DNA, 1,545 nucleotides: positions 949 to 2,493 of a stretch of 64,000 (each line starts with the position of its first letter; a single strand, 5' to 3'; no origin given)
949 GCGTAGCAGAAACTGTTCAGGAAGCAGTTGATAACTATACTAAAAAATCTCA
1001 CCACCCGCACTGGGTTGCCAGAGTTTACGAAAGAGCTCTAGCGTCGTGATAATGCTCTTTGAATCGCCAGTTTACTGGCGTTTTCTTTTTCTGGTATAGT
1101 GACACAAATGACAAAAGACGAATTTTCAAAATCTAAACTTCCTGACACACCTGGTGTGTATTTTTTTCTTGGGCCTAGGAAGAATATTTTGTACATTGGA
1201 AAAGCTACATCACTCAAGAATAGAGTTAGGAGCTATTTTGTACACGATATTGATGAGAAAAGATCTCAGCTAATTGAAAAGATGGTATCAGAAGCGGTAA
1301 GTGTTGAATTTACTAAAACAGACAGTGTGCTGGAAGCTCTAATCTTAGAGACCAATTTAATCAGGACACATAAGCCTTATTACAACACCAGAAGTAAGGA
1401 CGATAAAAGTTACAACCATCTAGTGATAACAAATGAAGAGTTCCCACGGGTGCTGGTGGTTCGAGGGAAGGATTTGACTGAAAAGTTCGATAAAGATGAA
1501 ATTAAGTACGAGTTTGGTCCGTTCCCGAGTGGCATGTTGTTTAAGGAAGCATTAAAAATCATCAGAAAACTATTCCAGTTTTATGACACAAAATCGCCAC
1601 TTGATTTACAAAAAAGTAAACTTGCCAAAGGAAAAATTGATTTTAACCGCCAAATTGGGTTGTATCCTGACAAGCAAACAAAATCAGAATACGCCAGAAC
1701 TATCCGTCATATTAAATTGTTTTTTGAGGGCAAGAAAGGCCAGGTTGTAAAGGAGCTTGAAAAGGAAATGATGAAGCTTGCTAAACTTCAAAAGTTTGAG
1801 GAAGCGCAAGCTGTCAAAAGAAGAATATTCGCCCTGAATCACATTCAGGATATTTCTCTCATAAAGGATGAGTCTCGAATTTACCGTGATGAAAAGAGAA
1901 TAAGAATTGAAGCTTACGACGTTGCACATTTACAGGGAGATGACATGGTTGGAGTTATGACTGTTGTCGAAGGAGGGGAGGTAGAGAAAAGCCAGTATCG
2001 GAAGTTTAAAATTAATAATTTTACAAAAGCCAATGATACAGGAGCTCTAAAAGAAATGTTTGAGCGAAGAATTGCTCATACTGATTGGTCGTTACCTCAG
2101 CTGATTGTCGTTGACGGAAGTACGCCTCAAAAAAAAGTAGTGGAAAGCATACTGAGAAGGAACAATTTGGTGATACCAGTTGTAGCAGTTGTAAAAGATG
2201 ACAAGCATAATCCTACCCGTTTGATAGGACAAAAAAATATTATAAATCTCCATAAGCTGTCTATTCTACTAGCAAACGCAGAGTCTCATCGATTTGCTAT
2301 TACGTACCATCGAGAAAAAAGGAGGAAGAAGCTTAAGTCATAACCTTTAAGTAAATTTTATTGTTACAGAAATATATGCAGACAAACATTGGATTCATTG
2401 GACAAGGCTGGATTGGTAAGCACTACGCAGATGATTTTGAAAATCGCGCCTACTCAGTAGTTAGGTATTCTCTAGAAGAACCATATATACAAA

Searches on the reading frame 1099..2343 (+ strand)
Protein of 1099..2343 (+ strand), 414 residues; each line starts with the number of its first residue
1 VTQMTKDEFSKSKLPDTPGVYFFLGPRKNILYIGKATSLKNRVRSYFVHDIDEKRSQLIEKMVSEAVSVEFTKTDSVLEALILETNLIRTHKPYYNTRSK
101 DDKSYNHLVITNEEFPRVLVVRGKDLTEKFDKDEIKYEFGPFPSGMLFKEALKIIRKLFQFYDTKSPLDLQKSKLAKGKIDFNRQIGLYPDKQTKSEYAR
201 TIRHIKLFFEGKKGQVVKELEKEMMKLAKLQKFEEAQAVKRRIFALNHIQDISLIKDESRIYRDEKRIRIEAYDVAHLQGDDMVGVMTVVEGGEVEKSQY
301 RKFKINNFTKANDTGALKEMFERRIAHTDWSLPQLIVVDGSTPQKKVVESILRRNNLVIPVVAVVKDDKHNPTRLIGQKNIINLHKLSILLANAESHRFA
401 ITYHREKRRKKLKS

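Call 68: search_protein_families(library=pfam, proteins=[window:1099-2343:+], max_evalue=0.00001)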
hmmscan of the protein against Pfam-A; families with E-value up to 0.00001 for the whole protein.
window:1099-2343:+ (414 aa): 2 families
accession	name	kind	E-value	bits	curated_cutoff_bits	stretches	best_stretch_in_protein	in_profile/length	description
PF08459.17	UvrC_RNaseH_dom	-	1.1e-29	103.7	22.3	1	267-401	10-159/159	UvrC RNAse H endonuclease domain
PF01541.30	GIY-YIG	-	2.6e-07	31.3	22.6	1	19-96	3-78/78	GIY-YIG catalytic domain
